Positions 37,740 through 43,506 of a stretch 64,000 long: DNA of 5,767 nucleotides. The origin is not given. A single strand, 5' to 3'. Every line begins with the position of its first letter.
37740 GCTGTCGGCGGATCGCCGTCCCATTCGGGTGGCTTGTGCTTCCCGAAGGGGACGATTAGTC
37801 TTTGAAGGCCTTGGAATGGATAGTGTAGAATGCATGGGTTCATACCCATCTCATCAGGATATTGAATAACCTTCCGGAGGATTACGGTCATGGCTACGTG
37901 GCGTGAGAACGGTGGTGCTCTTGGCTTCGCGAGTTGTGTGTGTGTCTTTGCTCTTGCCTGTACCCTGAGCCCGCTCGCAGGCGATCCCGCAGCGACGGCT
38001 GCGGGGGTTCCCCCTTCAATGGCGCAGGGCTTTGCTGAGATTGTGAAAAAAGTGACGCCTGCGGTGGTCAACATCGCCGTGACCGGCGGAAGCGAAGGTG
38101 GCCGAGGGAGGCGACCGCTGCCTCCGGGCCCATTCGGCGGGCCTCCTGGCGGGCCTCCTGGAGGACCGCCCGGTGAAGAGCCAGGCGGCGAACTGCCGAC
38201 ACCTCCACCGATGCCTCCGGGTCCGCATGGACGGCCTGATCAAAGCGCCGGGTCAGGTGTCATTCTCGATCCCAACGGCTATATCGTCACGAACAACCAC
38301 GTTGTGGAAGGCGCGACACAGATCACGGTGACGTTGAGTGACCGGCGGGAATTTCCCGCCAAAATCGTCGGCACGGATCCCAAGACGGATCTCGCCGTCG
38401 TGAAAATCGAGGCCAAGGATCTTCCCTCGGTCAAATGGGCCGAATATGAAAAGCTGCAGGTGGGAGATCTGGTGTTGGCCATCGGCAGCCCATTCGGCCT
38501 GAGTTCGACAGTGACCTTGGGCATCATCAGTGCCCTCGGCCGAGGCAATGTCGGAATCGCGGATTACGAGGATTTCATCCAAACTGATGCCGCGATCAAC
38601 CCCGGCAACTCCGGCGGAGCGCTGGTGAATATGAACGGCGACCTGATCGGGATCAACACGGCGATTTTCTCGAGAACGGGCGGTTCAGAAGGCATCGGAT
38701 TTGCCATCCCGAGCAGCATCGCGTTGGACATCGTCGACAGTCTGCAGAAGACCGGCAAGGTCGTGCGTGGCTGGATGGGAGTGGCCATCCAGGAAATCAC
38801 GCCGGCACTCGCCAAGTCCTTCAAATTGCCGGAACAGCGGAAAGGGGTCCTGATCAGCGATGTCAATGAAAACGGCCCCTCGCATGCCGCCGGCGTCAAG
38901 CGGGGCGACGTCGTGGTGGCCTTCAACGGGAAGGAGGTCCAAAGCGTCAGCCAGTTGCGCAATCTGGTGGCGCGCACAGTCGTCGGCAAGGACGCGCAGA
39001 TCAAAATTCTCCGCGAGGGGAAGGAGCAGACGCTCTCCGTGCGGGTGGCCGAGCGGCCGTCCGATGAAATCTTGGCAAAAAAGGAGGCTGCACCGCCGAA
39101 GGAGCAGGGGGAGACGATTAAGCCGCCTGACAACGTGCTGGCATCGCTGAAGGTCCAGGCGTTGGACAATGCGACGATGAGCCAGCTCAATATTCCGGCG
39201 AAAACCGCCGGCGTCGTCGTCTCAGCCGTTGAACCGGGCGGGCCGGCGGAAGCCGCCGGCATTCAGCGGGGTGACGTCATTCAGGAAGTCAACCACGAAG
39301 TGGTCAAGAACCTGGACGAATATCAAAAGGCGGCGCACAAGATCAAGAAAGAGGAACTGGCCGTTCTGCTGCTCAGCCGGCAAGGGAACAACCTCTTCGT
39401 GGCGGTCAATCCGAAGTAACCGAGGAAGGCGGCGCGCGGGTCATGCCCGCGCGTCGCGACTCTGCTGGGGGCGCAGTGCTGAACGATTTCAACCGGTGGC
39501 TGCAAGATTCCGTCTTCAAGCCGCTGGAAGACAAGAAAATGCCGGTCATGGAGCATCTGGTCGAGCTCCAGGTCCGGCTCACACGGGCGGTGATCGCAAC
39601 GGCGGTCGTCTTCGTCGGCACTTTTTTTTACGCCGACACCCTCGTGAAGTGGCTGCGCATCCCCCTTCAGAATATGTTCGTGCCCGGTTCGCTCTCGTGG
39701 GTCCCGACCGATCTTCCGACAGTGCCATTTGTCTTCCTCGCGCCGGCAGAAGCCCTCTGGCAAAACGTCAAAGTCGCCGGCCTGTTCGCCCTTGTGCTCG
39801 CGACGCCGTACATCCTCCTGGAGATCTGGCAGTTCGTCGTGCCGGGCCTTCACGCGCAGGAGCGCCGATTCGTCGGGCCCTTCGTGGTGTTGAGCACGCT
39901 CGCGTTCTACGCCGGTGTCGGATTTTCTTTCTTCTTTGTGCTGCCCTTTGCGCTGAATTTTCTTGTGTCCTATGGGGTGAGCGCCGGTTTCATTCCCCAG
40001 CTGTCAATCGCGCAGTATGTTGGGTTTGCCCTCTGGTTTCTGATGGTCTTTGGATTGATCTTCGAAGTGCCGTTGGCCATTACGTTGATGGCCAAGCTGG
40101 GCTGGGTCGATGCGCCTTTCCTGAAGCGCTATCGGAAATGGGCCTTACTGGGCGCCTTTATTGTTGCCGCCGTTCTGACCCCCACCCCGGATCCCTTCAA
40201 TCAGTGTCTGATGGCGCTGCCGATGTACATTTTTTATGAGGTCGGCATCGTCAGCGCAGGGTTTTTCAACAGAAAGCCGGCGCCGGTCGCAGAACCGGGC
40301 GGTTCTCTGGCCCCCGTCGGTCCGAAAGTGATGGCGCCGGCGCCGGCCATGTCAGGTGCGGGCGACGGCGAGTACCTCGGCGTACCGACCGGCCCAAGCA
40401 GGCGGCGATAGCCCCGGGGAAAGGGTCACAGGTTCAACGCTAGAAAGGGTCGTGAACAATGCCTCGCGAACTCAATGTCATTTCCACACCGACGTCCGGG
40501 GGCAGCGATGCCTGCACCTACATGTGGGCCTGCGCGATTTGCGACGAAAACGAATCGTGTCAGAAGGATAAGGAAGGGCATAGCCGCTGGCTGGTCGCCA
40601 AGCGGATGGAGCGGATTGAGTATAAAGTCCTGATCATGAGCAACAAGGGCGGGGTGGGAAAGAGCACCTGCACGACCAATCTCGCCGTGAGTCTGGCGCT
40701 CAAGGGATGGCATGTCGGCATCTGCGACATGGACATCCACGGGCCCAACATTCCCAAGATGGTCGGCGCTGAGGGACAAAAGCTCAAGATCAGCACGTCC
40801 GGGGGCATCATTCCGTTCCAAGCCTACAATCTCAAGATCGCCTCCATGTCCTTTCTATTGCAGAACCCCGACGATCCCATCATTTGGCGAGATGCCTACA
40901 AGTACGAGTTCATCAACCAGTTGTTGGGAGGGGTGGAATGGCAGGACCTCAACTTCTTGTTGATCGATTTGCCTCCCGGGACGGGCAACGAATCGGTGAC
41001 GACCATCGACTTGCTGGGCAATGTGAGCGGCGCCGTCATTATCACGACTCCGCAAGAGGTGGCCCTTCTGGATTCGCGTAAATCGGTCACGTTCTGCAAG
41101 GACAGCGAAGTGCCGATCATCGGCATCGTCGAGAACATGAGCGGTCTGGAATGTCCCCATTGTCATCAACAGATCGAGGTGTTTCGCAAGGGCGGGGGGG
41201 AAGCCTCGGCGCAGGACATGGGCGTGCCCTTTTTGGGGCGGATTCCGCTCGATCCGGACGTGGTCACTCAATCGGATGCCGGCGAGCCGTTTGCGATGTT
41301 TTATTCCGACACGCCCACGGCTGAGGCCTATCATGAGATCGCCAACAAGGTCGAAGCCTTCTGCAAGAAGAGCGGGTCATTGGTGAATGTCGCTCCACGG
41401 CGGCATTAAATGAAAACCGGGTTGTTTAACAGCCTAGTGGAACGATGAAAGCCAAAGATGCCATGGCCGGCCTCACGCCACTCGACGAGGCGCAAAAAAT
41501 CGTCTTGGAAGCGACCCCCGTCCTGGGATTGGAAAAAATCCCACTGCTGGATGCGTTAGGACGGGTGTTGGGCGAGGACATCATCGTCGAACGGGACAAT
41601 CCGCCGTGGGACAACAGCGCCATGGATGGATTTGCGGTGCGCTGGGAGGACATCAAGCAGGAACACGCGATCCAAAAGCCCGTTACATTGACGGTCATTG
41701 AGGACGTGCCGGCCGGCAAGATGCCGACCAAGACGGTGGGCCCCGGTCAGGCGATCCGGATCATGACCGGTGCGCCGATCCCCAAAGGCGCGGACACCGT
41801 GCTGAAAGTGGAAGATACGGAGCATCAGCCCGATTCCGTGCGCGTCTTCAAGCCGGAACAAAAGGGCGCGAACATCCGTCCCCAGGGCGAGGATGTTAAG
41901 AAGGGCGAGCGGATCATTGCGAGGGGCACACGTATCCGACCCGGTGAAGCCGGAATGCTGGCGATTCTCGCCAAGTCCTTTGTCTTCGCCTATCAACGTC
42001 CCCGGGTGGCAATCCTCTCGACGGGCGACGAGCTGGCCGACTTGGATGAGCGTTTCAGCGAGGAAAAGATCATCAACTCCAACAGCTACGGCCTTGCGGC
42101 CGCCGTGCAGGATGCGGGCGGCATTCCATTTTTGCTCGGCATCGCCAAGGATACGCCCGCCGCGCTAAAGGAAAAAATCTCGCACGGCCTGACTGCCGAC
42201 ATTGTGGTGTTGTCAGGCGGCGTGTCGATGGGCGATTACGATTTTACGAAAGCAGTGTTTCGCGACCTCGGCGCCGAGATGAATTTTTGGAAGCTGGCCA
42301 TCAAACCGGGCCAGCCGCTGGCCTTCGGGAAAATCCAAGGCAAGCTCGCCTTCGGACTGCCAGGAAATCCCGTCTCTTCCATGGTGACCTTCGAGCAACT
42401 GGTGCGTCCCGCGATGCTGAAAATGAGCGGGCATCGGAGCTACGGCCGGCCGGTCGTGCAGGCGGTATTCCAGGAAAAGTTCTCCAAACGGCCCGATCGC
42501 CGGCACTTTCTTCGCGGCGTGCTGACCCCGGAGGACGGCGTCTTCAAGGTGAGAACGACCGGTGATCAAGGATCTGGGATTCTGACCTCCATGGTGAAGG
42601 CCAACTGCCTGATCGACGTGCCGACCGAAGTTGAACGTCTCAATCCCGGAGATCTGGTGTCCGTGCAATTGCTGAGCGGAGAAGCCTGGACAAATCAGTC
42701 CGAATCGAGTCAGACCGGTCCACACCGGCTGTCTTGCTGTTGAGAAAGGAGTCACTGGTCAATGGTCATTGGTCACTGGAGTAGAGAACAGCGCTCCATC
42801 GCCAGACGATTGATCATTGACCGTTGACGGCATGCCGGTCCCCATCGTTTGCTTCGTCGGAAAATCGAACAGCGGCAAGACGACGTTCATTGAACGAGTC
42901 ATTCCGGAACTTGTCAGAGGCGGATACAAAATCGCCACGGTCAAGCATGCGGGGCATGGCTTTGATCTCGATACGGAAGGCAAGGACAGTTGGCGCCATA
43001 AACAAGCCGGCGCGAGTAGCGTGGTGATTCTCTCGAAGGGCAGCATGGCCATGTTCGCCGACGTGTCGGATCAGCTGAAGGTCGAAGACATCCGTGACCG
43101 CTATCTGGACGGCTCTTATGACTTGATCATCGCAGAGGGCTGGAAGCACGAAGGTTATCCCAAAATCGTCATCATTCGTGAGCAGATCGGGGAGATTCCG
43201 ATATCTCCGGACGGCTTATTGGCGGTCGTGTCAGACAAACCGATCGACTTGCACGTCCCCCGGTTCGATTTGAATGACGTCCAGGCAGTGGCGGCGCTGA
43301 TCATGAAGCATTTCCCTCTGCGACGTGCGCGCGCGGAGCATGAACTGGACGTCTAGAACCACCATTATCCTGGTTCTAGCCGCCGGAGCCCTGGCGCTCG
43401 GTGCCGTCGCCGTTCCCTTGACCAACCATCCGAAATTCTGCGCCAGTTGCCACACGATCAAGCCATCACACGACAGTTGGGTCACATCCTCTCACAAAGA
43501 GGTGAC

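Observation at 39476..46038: tatC-mrp-moeA-mobB-hexaheme cytochrome-ABC-2 run: candidate maturation and electron-transfer module for a Tat-exported molybdoenzyme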

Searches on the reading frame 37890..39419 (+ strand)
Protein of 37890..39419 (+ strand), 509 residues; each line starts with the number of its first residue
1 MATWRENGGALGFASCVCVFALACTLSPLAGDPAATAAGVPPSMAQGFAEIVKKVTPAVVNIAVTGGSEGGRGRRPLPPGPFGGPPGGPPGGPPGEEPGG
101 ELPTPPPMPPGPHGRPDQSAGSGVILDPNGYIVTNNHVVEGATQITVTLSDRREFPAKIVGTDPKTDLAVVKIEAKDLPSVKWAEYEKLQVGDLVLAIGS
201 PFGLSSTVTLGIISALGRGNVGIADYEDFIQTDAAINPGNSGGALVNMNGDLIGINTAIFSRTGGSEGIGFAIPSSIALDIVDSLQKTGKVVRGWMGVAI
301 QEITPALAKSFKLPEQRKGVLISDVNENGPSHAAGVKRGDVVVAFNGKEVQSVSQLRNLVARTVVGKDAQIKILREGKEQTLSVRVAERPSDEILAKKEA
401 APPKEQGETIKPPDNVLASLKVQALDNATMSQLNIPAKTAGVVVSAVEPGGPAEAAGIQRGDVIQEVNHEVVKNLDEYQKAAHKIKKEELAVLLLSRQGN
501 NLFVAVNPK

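Call 4: search_protein_families(library=pfam, proteins=[window:37890-39419:+], max_evalue=0.01)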
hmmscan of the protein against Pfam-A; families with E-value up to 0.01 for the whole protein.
window:37890-39419:+ (509 aa): 7 families
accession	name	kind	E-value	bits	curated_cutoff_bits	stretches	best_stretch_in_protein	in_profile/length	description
PF13365.12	Trypsin_2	-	4.6e-34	118.7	27.6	1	121-255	1-144/144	Trypsin-like peptidase domain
PF13180.12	PDZ_2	-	3.8e-28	98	27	2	297-386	4-80/80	PDZ domain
PF17820.7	PDZ_6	-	2e-24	85.5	27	2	443-481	1-39/54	PDZ domain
PF00089.32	Trypsin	-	7e-21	75.5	20.6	1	121-281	27-219/220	Trypsin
PF00595.29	PDZ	-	1.8e-19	70.3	23.2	2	439-492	24-78/81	PDZ domain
PF12812.13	PDZ_1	-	7.8e-06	26.3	28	1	427-487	20-77/78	PDZ-like domain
PF14685.13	PDZ_Tricorn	-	0.00013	22.3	25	0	323-377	25-80/88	Tricorn protease PDZ domain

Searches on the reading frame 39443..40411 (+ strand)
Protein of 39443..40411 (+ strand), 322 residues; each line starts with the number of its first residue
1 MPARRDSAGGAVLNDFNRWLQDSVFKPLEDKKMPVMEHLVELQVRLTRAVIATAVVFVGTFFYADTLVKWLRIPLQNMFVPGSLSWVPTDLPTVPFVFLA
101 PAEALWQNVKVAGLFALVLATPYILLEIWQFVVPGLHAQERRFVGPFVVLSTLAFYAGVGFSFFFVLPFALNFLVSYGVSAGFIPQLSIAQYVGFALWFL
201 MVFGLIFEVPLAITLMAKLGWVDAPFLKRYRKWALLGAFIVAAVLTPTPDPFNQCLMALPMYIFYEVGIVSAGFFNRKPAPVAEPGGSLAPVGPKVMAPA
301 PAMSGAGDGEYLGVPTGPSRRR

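Call 4: search_protein_families(library=pfam, proteins=[window:39443-40411:+], max_evalue=0.01)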
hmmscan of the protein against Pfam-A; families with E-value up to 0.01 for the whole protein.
window:39443-40411:+ (322 aa): 1 family
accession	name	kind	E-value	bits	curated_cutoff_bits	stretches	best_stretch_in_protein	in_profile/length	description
PF00902.23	TatC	-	7.7e-62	209.2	25.1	1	37-260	1-208/208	Sec-independent protein translocase protein (TatC)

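Call 7: search_protein_families(library=ncbifam, proteins=[window:39443-40411:+], max_evalue=0.001)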
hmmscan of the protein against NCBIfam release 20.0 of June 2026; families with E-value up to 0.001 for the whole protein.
window:39443-40411:+ (322 aa): 3 families
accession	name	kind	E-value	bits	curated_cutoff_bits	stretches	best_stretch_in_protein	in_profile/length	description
TIGR00945.1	tatC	equivalog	1.1e-54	185.7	132.7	1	36-265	2-215/215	twin-arginine translocase subunit TatC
NF008174.0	PRK10921.1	equivalog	4.8e-44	150.9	432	1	31-278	5-239/258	Sec-independent protein translocase subunit TatC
TIGR01912.1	TatC-Arch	equivalog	8.1e-36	123.8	192.6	1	39-270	6-227/234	Sec-independent protein translocase TatC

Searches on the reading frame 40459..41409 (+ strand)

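Call 4: search_protein_families(library=pfam, proteins=[window:40459-41409:+], max_evalue=0.01)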
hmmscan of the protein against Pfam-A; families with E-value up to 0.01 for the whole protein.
window:40459-41409:+ (316 aa): 6 families
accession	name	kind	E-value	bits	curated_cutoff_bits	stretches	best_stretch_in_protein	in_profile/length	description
PF10609.15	ParA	-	7.9e-90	301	27.1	1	53-298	2-245/246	NUBPL iron-transfer P-loop NTPase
PF01656.29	CbiA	-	7.6e-13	49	25.4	1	58-277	2-124/125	CobQ/CobB/MinD/ParA nucleotide binding domain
PF13614.12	AAA_31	-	2.8e-08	34.3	27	1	57-105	4-51/177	AAA domain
PF00142.24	Fer4_NifH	-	1.7e-05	24.9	25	0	60-88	5-33/271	4Fe-4S iron sulfur cluster binding proteins, NifH/frxC family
PF09140.17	MipZ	-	2.6e-05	24.1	20.7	1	57-97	3-43/262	ATPase MipZ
PF02374.21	ArsA_ATPase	-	0.00082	19.1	24.3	1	56-86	2-32/305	Anion-transporting ATPase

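Call 7: search_protein_families(library=ncbifam, proteins=[window:40459-41409:+], max_evalue=0.001)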
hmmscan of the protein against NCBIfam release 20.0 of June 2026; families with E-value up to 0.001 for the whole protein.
window:40459-41409:+ (316 aa): 14 families
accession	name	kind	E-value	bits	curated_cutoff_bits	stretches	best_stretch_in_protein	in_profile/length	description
NF041136.1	MrpORP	equivalog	1.3e-94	317.5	450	1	50-300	1-250/365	iron-sulfur cluster carrier protein MrpORP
NF008669.0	PRK11670.1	equivalog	1.2e-58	198.8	348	1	57-301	110-352/369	iron-sulfur cluster carrier protein ApbC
TIGR01969.1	minD_arch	subfamily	6.3e-21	74.7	201.75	2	162-300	107-232/251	cell division ATPase MinD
TIGR01968.1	minD_bact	equivalog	9.2e-15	54.7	212.9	1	57-299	4-237/261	septum site-determining protein MinD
NF008079.0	PRK10818.1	equivalog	5.1e-09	35.9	508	1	57-207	5-154/270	septum site-determining protein MinD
NF047398.1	AAA_KGGVGR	domain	1.2e-08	35.5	90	1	58-111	6-59/190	KGGVGR-motif variant AAA ATPase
NF041546.1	ParA_partition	equivalog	1.8e-07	30.9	180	1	59-93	4-38/203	ParA family partition ATPase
TIGR03371.1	cellulose_yhjQ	equivalog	2.9e-05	23.7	157.85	1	57-94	4-41/246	cellulose biosynthesis protein BcsQ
TIGR03453.1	partition_RepA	equivalog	6.2e-05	22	348.45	1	38-92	87-142/387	plasmid partitioning protein RepA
TIGR01007.1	eps_fam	subfamily_domain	7.8e-05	22.3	108.05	1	56-98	18-61/204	polysaccharide biosynthesis tyrosine autokinase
TIGR03018.1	pepcterm_TyrKin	hypoth_equivalog_domain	0.00012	21.5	230.65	1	51-106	32-88/207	XrtA-associated tyrosine autokinase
NF040564.1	SCO2523_fam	equivalog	0.00018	20.9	200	0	58-98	4-44/305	SCO2523 family variant P-loop protein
TIGR04291.1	arsen_driv_ArsA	equivalog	0.00035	19.4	650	1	49-92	314-357/565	arsenical pump-driving ATPase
TIGR01281.1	DPOR_bchL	equivalog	0.00059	19.3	345.15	1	57-86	2-31/268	ferredoxin:protochlorophyllide reductase (ATP-dependent) iron-sulfur ATP-binding protein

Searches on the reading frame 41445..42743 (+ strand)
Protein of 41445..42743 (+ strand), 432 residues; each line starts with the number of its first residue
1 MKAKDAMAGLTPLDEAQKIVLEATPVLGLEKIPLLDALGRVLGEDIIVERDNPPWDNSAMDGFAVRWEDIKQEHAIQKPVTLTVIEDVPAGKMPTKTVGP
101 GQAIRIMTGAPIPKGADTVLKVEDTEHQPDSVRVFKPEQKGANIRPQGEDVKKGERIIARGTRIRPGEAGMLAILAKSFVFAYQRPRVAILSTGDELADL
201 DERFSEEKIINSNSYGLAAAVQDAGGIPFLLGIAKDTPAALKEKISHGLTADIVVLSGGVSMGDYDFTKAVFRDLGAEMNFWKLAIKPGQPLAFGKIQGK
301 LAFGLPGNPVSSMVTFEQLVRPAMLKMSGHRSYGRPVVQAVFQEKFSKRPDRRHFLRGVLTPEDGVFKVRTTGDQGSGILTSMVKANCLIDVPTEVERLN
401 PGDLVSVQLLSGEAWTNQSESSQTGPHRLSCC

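Call 4: search_protein_families(library=pfam, proteins=[window:41445-42743:+], max_evalue=0.01)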
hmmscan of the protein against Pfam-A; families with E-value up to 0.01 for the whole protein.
window:41445-42743:+ (432 aa): 3 families
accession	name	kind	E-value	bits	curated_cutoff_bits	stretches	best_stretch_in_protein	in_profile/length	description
PF03453.22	MoeA_N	-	1.3e-48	165.1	30.8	1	12-174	2-158/160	MoeA N-terminal region (domain I and II)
PF00994.29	MoCF_biosynth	-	1.4e-28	99.9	26.6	1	189-324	1-142/144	Probable molybdopterin binding domain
PF03454.20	MoeA_C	-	9.5e-22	77.5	22.1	1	339-410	1-72/72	MoeA C-terminal region (domain IV)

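Call 7: search_protein_families(library=ncbifam, proteins=[window:41445-42743:+], max_evalue=0.001)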
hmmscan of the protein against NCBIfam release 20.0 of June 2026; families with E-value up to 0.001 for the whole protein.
window:41445-42743:+ (432 aa): 7 families
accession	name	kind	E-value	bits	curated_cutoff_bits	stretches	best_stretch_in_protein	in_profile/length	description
NF007960.1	PRK10680.1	equivalog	1.9e-120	402.4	440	1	14-410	4-401/401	molybdopterin molybdotransferase MoeA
NF045515.2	Glp_gephyrin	equivalog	3.4e-117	391.6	475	1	13-410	3-403/403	molybdotransferase-like divisome protein Glp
NF011060.0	PRK14491.1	equivalog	8.3e-110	368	532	1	14-411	204-595/598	bifunctional molybdopterin-guanine dinucleotide biosynthesis adaptor protein MobB/molybdopterin molybdotransferase MoeA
NF011068.0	PRK14498.1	equivalog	1e-107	360.8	534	1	10-414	9-414/647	molybdopterin biosynthesis protein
NF050098.1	MoeA_actino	exception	1.4e-104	350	560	1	13-410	3-400/400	molybdopterin molybdotransferase MoeA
NF011067.0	PRK14497.1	equivalog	2e-55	188.4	536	1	12-331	12-325/546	putative molybdopterin biosynthesis protein MoeA/unknown domain fusion protein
TIGR00177.1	molyb_syn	domain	3.2e-29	101.8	85.35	1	186-322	2-148/148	molybdenum cofactor synthesis domain-containing protein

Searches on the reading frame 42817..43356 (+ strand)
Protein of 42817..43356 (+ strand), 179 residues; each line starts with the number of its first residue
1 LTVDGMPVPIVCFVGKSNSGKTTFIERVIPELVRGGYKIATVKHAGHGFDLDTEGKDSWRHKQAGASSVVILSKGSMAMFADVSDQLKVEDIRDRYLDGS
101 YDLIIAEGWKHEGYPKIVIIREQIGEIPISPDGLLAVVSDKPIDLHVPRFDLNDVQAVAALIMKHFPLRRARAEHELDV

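Call 4: search_protein_families(library=pfam, proteins=[window:42817-43356:+], max_evalue=0.01)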
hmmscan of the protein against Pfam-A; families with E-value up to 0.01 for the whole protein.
window:42817-43356:+ (179 aa): 1 family
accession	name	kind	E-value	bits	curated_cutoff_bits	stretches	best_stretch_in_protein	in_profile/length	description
PF03205.20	MobB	-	1.9e-44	151.2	26.6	1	10-140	1-133/133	Molybdopterin guanine dinucleotide synthesis protein B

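Call 7: search_protein_families(library=ncbifam, proteins=[window:42817-43356:+], max_evalue=0.001)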
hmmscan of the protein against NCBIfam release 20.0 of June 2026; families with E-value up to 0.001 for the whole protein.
window:42817-43356:+ (179 aa): 12 families
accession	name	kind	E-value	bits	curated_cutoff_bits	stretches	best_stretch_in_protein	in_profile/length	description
NF011056.0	PRK14489.1-1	equivalog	2.4e-46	158.5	379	1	7-172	202-359/363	bifunctional molybdenum cofactor guanylyltransferase MobA/molybdopterin-guanine dinucleotide biosynthesis adaptor protein MobB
TIGR00176.1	mobB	equivalog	6.4e-42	143.2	76.2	1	10-164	1-154/155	molybdopterin-guanine dinucleotide biosynthesis protein B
NF011060.0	PRK14491.1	equivalog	4.9e-36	124.3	532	1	5-170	8-178/598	bifunctional molybdopterin-guanine dinucleotide biosynthesis adaptor protein MobB/molybdopterin molybdotransferase MoeA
NF008021.0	PRK10751.1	equivalog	2.5e-29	102.5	204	1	7-165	5-168/174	molybdopterin-guanine dinucleotide biosynthesis protein MobB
NF011066.0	PRK14495.1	equivalog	8.1e-25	87.7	596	1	11-171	4-165/452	putative molybdopterin-guanine dinucleotide biosynthesis protein MobB/unknown domain fusion protein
NF011059.0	PRK14490.1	equivalog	2.9e-24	85.9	354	1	11-169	14-175/374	bifunctional molybdenum cofactor guanylyltransferase MobA/molybdopterin-guanine dinucleotide biosynthesis adaptor protein MobB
NF011057.0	PRK14489.1-2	subfamily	2.1e-23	83.2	541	1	11-164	205-359/363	bifunctional molybdenum cofactor guanylyltransferase MobA/molybdopterin-guanine dinucleotide biosynthesis adaptor protein MobB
NF011062.0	PRK14494.1-1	equivalog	2.1e-14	53.6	323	1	10-125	3-113/231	putative molybdopterin-guanine dinucleotide biosynthesis protein MobB/FeS domain-containing protein protein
NF011063.0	PRK14494.1-2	equivalog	3.4e-14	53.1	258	1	10-118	3-107/227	putative molybdopterin-guanine dinucleotide biosynthesis protein MobB/FeS domain-containing protein protein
NF011061.0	PRK14493.1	equivalog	9.1e-11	41.8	215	1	11-123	4-110/274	molybdopterin synthase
NF011065.0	PRK14494.1-4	equivalog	1.6e-10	40.7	287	1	11-164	13-158/244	putative molybdopterin-guanine dinucleotide biosynthesis protein MobB/FeS domain-containing protein protein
NF011064.0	PRK14494.1-3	equivalog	2.8e-10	40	418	1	11-135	4-119/244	putative molybdopterin-guanine dinucleotide biosynthesis protein MobB/FeS domain-containing protein protein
